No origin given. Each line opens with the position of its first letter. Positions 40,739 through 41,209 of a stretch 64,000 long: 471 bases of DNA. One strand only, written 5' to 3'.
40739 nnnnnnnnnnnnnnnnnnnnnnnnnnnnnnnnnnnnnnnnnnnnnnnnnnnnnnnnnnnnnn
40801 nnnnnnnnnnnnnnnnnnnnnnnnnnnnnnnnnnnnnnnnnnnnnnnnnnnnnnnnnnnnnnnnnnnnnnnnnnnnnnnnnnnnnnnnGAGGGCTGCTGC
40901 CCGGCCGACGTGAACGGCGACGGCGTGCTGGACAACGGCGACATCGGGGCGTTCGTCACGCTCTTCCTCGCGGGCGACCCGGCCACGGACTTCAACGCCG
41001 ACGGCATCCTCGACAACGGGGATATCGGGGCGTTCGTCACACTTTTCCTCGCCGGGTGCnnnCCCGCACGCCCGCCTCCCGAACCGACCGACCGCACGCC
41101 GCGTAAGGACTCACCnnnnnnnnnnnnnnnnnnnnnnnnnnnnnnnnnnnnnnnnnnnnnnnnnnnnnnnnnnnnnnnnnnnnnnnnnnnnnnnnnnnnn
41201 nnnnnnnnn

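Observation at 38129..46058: Dockerin-tagged GH57 + GH13 + FG-GAP trio: a candidate surface 'amylosome-like' alpha-glucan-degrading assembly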

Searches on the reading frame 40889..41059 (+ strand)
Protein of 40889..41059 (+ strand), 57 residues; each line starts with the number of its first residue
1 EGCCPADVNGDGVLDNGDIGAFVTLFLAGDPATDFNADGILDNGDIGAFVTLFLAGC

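Call 25: search_solved_structures(query=A1, max_evalue=10, show_alignments=3)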
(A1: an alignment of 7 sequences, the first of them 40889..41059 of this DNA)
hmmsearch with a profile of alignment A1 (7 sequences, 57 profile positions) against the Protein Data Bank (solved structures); distinct sequences matched with E-value up to 10: 37.
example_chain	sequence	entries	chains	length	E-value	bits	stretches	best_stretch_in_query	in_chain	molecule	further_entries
2y3n_B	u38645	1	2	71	0.0057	19.6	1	6-46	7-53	CELLULOSOMAL FAMILY-48 PROCESSIVE GLYCOSIDE HYDROLASE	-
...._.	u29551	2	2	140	0.026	17.5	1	5-47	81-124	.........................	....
6kg9_A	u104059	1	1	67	0.033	17.1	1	6-46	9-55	And cellulose-binding endoglucanase family 9 CelL ortholog dockerin domain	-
8ajy_B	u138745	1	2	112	0.038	17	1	5-38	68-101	Dockerin from ScaH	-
6kge_D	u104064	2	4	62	0.044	16.8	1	6-46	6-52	And cellulose-binding endoglucanase family 9 CelL ortholog dockerin domain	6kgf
2m7n_A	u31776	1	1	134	0.048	16.6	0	7-24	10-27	Calcium-binding protein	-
1jfj_A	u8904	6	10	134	0.049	16.6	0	7-24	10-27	CALCIUM-BINDING PROTEIN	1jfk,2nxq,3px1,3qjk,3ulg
6kgc_B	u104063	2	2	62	0.074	16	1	6-45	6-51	And cellulose-binding endoglucanase family 9 CelL ortholog dockerin domain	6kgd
4zcu_A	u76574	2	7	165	0.13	15.2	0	7-19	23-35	Calcium-binding mitochondrial carrier protein SCaMC-1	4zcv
2jnx_A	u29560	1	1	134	0.14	15.2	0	7-42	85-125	Calcium binding protein 2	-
4n5x_A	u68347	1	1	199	0.21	14.5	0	7-19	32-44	Calcium-binding mitochondrial carrier protein SCaMC-1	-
5lxv_B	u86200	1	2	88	0.39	13.7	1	6-47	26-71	Carbohydrate-binding protein WP_009985128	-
5xop_A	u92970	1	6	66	0.41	13.7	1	7-24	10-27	Calcium-binding protein 1 (EhCBP1), putative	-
2vn6_B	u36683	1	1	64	0.42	13.6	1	6-49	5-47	ENDOGLUCANASE A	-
1snl_A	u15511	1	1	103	0.43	13.6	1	7-25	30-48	Nucleobindin 1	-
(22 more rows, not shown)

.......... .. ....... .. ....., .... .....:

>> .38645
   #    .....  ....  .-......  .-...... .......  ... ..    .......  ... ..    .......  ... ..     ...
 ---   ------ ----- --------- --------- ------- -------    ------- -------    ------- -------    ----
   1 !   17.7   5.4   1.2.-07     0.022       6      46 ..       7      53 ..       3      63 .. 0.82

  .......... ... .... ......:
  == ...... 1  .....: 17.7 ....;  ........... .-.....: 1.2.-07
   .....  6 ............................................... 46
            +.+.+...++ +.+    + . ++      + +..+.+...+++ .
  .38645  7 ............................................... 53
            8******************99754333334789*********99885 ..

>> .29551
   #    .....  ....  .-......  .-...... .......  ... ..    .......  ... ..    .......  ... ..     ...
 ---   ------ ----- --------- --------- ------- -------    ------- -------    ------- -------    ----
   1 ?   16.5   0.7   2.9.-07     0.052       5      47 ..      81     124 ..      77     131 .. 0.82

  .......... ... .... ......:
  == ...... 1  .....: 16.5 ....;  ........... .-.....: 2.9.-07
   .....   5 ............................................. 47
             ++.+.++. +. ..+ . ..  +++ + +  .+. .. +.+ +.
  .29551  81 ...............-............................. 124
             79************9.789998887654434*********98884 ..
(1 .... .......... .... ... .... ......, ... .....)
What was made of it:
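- The best PDB sequence hits are dockerins (2y3n at E 0.006, then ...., 6kg9 and 8ajy), followed by EF-hand proteins (call 25).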

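Call 39: search_protein_representatives(alignment_id=A1)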
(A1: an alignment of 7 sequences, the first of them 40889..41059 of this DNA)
Query: 7 sequences, 57 profile positions. Proteins with E-value up to 0.001 (for the whole library): 11875; up to 1e-10: 625; up to 1e-30: 3. The best 150 are listed.
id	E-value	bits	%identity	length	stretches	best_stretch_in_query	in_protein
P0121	2.9e-53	193.5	-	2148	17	7-52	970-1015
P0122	1.5e-43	162.4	-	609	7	4-53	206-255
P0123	3.4e-35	135.6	-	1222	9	3-56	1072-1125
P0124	3.5e-30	119.6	-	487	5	5-54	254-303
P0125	1.1e-27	111.6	-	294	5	2-57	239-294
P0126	3.6e-27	109.9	-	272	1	2-57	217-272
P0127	1.7e-26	107.8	-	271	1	2-57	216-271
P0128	1.8e-26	107.7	-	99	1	2-57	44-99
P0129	1.9e-26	107.6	-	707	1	2-57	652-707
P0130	2.4e-26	107.3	-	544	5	5-53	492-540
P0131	3.1e-26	106.9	-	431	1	2-57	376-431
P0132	6.8e-26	105.8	-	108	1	3-57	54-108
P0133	7.1e-26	105.8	-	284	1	2-57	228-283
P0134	8.5e-26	105.5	-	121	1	2-57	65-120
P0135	1.1e-25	105.1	-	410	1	1-57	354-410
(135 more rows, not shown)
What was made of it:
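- Almost all hits lie at the extreme C-terminus of proteins of 60-1,300 aa (call 39).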

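Call 43: search_protein_families(library=pfam, alignment_id=A2, max_evalue=0.0001)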
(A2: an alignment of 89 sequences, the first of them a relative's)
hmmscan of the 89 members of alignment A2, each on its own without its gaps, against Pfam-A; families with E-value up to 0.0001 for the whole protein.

A. member 1, P0125 (294 aa): 1 family
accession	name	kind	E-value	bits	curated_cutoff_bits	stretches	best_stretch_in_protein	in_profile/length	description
PF00404.24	Dockerin_1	-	2.8e-20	72.7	22.9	1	167-215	2-50/57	Dockerin type I domain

B. families by the number of members that match (of 89 scanned): 34 families (the first 25 are shown)
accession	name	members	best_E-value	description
PF08309.17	LVIVD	4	4.9e-32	LVIVD repeat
PF13517.12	FG-GAP_3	3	5.4e-80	FG-GAP-like repeat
PF01839.29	FG-GAP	3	3.8e-51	FG-GAP repeat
PF13688.12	Reprolysin_5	3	1.8e-20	Metallo-peptidase family M12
PF00404.24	Dockerin_1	3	2.8e-20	Dockerin type I domain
PF13583.11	Reprolysin_4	3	7.3e-14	Metallo-peptidase family M12B Reprolysin-like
PF14312.12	FG-GAP_2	2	3.9e-96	FG-GAP repeat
PF24251.1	DUF7453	2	2.3e-31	Family of unknown function (DUF7453)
PF01433.26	Peptidase_M1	2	2.6e-28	Peptidase family M1 domain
PF12768.13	Rax2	2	8.9e-21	Rax2 C-terminal beta propeller domain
PF18884.5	TSP3_bac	2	3.6e-20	Bacterial TSP3 repeat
PF13582.12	Reprolysin_3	2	6.7e-15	Metallo-peptidase family M12B Reprolysin-like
PF14339.12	DUF4394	2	3.2e-14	Domain of unknown function (DUF4394)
PF07691.17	PA14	2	1.4e-13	PA14 domain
PF21959.2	DUF6923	2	5e-08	Repeat of unknown function (DUF6923)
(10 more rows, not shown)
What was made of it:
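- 89 carriers span LVIVD, FG-GAP, reprolysin, M1, GH66, GH10, PA14 and LTD families (call 43).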

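Call 44: predict_structure(alignment_id=A1)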
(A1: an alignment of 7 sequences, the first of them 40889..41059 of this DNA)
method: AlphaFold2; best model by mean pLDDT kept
length: 57 residues; sequences in the alignment: 7
mean_pLDDT: 93.7   pTM: 0.77
mean pLDDT of the five models: 93.7, 93.4, 93.2, 92.6, 92.4
residues with pLDDT >= 90: 50; 70-90: 5; 50-70: 2; < 50: 0
segments of 3 or more residues with pLDDT < 50: none
pLDDT, mean of each block of 10 residues (from residue 1): 84 95 98 96 97 92
secondary structure, 60 per line:
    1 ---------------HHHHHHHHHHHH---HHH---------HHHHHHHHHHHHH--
elements in order: H16-27 H43-55
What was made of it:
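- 40898..41059 (+): GC-type dockerin module of GH57 (aa 924-977): CP-[Ca loop-helix]-linker-[Ca loop-helix]-GC. The AF2 model has pLDDT 93.7 with two helices (call 44).
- On Cohesin-dockerin multi-enzyme complex (cellulosome/amylosome type): The AF2 model has pLDDT 93.7 (call 44).
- The AF2 model has pLDDT 93.7 and a loop-helix / loop-helix layout (call 44).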

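Call 49: fold_search(model_id=the predicted structure, library=pdb)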
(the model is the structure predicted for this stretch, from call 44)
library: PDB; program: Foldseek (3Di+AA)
matches with E <= 10: 11; with E <= 0.001: 0
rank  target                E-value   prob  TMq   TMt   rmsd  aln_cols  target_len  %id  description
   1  2vn5_D                6.9e-01  0.89  0.58  0.60   2.6        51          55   24  The Clostridium cellulolyticum dockerin displays a dual binding mode for its cohesin partner (released 2008-05-20)
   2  4dh2_B                8.3e-01  0.77  0.55  0.47   3.4        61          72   23  Crystal structure of Coh-OlpC(Cthe_0452)-Doc435(Cthe_0435) complex: A novel type I Cohesin-Dockerin complex from Clost (released 2012-11-28)
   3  2y3n_B                1.1e+00  0.77  0.58  0.56   2.4        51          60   29  Type II cohesin-dockerin domain from Bacteroides cellolosolvens (released 2012-01-11)
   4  2vn5_B                1.2e+00  0.77  0.60  0.61   2.7        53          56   23  The Clostridium cellulolyticum dockerin displays a dual binding mode for its cohesin partner (released 2008-05-20)
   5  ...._B                2.2e+00  0.54  0.60  0.32   2.7        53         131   26  The Cohesin-Dockerin Complex of NagJ and NagH from Clostridium perfringens (released 2008-05-06)
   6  6u39_E                5.0e+00  0.05  0.29  0.14   8.1        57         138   12  2.4 Angstrom crystal structure of the D129G Ca-CaM:CaV1.2 IQ domain complex (released 2020-02-19)
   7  6u39_G                7.2e+00  0.03  0.29  0.14   8.5        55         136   13  2.4 Angstrom crystal structure of the D129G Ca-CaM:CaV1.2 IQ domain complex (released 2020-02-19)
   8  6u39_M                8.1e+00  0.04  0.32  0.16   7.9        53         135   15  2.4 Angstrom crystal structure of the D129G Ca-CaM:CaV1.2 IQ domain complex (released 2020-02-19)
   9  6u39_C                8.1e+00  0.04  0.32  0.16   7.8        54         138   13  2.4 Angstrom crystal structure of the D129G Ca-CaM:CaV1.2 IQ domain complex (released 2020-02-19)
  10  6u39_Q                8.1e+00  0.04  0.31  0.16   8.8        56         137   20  2.4 Angstrom crystal structure of the D129G Ca-CaM:CaV1.2 IQ domain complex (released 2020-02-19)
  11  6u39_O                9.2e+00  0.04  0.32  0.16   8.0        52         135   15  2.4 Angstrom crystal structure of the D129G Ca-CaM:CaV1.2 IQ domain complex (released 2020-02-19)
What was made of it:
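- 40898..41059 (+): The top five Foldseek hits are all solved dockerins (call 49).
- On Cohesin-dockerin multi-enzyme complex (cellulosome/amylosome type): The top five Foldseek hits are solved dockerins at TM 0.55-0.60, although the E-values (0.7-2.2) are not significant for so short a domain (call 49).
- Closest known: C-terminal sorting and anchoring tags. Different: The tail has a different fold (helical Ca-binding dockerin, calls 44, 49), no transmembrane segment, and no known processing machinery.
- The top five Foldseek hits are all solved dockerins, with TM 0.55-0.60 (call 49). The sequence and structure matches of the short module to solved dockerins are individually non-significant (E 0.006-2; calls 25, 49). 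The tail has a dockerin-type fold (calls 44, 49). The confident dockerin-like fold argues for a binding domain (calls 44, 49).
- Tried and rejected: PDB sequence and fold searches with the 57-aa module give consistent but statistically weak dockerin hits (calls 25, 49).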

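Call 74: find_related_loci(query=A1, collection=genome_contigs, flank=3000)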
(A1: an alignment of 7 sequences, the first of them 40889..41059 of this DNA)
Query A1 (57 aa) in genome_contigs; peptide patterns used: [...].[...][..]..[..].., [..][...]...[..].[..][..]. (x = any residue, [..] = any of these).
545 stretches matched a pattern (row limit reached: there are more); 83 encode a relative of the query (tblastn E <= 1e-3); the best 80 are kept; 78 distinct loci.
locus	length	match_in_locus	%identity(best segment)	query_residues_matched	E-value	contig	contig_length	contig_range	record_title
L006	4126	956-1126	77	1-57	1e-25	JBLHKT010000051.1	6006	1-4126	MAG: Phycisphaerales bacterium isolate 3300054698_155 Ga0535670_0030815, whole genome shotgun sequence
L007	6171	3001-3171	77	1-57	2e-25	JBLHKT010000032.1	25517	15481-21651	MAG: Phycisphaerales bacterium isolate 3300054698_155 Ga0535670_0002686, whole genome shotgun sequence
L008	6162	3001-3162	78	4-57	8e-25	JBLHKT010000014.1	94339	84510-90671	MAG: Phycisphaerales bacterium isolate 3300054698_155 Ga0535670_0000173, whole genome shotgun sequence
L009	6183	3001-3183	76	4-57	7e-25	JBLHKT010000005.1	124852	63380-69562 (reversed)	MAG: Phycisphaerales bacterium isolate 3300054698_155 Ga0535670_0000093, whole genome shotgun sequence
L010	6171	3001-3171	77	1-57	2e-24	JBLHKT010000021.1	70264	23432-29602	MAG: Phycisphaerales bacterium isolate 3300054698_155 Ga0535670_0000299, whole genome shotgun sequence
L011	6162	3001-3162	83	4-57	1e-24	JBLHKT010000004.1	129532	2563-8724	MAG: Phycisphaerales bacterium isolate 3300054698_155 Ga0535670_0000085, whole genome shotgun sequence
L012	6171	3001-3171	81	1-57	2e-24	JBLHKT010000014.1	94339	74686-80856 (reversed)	MAG: Phycisphaerales bacterium isolate 3300054698_155 Ga0535670_0000173, whole genome shotgun sequence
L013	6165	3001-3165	78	4-57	2e-24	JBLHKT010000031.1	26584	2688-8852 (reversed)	MAG: Phycisphaerales bacterium isolate 3300054698_155 Ga0535670_0002446, whole genome shotgun sequence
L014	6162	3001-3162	81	2-57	2e-24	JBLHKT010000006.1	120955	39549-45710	MAG: Phycisphaerales bacterium isolate 3300054698_155 Ga0535670_0000100, whole genome shotgun sequence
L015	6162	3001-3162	81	4-57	3e-24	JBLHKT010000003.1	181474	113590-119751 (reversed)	MAG: Phycisphaerales bacterium isolate 3300054698_155 Ga0535670_0000047, whole genome shotgun sequence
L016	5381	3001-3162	83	4-57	4e-24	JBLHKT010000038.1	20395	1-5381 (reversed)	MAG: Phycisphaerales bacterium isolate 3300054698_155 Ga0535670_0004184, whole genome shotgun sequence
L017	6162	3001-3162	80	4-57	3e-24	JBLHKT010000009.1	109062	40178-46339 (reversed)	MAG: Phycisphaerales bacterium isolate 3300054698_155 Ga0535670_0000128, whole genome shotgun sequence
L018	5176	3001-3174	79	1-57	4e-24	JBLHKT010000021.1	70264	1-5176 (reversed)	MAG: Phycisphaerales bacterium isolate 3300054698_155 Ga0535670_0000299, whole genome shotgun sequence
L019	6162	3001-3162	83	4-57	6e-24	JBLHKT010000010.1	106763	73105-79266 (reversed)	MAG: Phycisphaerales bacterium isolate 3300054698_155 Ga0535670_0000135, whole genome shotgun sequence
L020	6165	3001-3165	80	3-57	9e-24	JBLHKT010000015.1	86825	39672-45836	MAG: Phycisphaerales bacterium isolate 3300054698_155 Ga0535670_0000196, whole genome shotgun sequence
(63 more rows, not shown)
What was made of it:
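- One related MAG yields at least 35 loci (call 74).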

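Call 78: search_protein_families(library=pfam, alignment_id=A6, max_evalue=0.0001)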
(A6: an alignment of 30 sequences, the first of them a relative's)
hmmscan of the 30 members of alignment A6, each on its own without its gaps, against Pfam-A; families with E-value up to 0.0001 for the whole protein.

A. member 1, L007:1615-3171:+ (519 aa): 1 family
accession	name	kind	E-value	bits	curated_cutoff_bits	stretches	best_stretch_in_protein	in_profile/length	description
PF03372.29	Exo_endo_phos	-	1.6e-07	31.7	24.5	1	199-445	2-225/225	Endonuclease/Exonuclease/phosphatase family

B. families by the number of members that match (of 30 scanned): 26 families (the first 25 are shown)
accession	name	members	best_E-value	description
PF14312.12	FG-GAP_2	3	6.8e-121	FG-GAP repeat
PF08309.17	LVIVD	2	3e-61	LVIVD repeat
PF00413.30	Peptidase_M10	2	6e-10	Matrixin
PF00246.29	Peptidase_M14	1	2.3e-73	Zinc carboxypeptidase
PF09471.16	Peptidase_M64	1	1.3e-45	IgA Peptidase M64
PF13517.12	FG-GAP_3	1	1.1e-34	FG-GAP-like repeat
PF07995.17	GSDH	1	7.3e-32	Glucose / Sorbosone dehydrogenase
PF03629.24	SASA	1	5.5e-25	Carbohydrate esterase, sialic acid-specific acetylesterase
PF13688.12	Reprolysin_5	1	1.8e-20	Metallo-peptidase family M12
PF13582.12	Reprolysin_3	1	6.7e-15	Metallo-peptidase family M12B Reprolysin-like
PF14339.12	DUF4394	1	3.2e-14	Domain of unknown function (DUF4394)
PF13583.11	Reprolysin_4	1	7.3e-14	Metallo-peptidase family M12B Reprolysin-like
PF07691.17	PA14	1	1.4e-13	PA14 domain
PF09826.15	Beta_propel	1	7.2e-10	Beta propeller domain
PF13574.12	Reprolysin_2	1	2.4e-09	Metallo-peptidase family M12B Reprolysin-like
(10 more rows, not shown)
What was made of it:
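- Thirty of them were scanned, and their cargo includes M10, M14 and M64 peptidases, SASA esterase, GSDH, alpha/beta-hydrolases, a nuclease/phosphatase, FG-GAP proteins and one alpha-amylase (call 78). The tag occurs on dozens of unrelated proteins per genome (calls 39, 43, 74, 78). The cargo spectrum resembles the cargo sets of known sorting systems (calls 43, 78). The co-tagged cargo consists of typical exoenzymes (calls 43, 78).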
